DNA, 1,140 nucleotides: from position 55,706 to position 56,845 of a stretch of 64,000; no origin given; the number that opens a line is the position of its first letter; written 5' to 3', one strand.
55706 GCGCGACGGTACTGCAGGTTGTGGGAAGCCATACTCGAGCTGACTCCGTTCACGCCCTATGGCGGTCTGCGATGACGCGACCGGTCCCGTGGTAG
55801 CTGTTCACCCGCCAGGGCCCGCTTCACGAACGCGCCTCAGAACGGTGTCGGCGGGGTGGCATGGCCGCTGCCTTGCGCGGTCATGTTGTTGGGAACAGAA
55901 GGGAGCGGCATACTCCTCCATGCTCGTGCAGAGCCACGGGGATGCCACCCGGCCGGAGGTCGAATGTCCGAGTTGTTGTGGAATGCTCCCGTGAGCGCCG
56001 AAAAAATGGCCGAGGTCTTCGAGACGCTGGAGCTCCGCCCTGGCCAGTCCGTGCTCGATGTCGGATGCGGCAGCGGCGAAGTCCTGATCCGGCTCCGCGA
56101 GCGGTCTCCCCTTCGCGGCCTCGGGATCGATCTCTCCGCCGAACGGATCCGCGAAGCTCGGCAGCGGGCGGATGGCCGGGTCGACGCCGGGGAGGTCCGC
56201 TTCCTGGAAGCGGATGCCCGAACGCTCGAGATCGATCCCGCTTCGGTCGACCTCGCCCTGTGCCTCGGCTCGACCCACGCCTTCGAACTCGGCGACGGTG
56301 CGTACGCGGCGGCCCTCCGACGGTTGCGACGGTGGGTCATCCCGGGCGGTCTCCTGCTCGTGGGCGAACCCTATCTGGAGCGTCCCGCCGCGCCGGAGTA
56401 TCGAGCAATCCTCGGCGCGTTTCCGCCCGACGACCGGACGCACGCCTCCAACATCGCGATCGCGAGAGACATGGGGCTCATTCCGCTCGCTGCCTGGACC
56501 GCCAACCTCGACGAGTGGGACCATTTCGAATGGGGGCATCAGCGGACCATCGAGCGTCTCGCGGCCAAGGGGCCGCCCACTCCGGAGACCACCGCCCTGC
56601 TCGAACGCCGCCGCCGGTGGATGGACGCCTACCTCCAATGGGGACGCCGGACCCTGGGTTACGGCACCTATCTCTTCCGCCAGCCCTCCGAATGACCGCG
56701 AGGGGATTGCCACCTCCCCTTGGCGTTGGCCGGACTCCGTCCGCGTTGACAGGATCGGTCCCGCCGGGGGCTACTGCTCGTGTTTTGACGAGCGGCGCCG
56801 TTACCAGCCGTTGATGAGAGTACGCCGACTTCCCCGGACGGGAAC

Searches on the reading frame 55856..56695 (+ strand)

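Call 126: search_protein_families(library=pfam, proteins=[window:55856-56695:+], max_evalue=0.001)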
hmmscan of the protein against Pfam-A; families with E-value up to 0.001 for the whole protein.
window:55856-56695:+ (279 aa): 10 families
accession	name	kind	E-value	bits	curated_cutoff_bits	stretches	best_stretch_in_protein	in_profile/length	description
PF13649.12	Methyltransf_25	-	1.4e-17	64.6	27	1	66-165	1-97/97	Methyltransferase domain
PF08241.18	Methyltransf_11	-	3.6e-15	56.8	21.2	1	67-168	1-94/95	Methyltransferase domain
PF08242.18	Methyltransf_12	-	1.6e-12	48.4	30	1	67-167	1-98/98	Methyltransferase domain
PF13847.12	Methyltransf_31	-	5.6e-12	46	27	1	61-176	2-116/145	Methyltransferase domain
PF13489.12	Methyltransf_23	-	1.9e-10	41.1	27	1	52-176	10-123/164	Methyltransferase domain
PF02353.26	CMAS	-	4.3e-10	39.8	27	1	49-169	49-164/273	Mycolic acid cyclopropane synthetase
PF01209.24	Ubie_methyltran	-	1e-07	32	20.1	1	57-171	42-153/233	ubiE/COQ5 methyltransferase family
PF07021.18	MetW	-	9.1e-07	29.1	21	1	60-104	11-55/193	Methionine biosynthesis protein MetW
PF01728.25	FtsJ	-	6.2e-05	23.4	24.1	1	47-136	5-97/181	FtsJ-like methyltransferase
PF01135.25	PCMT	-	0.00015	22.1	20.3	1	44-118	54-130/210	Protein-L-isoaspartate(D-aspartate) O-methyltransferase (PCMT)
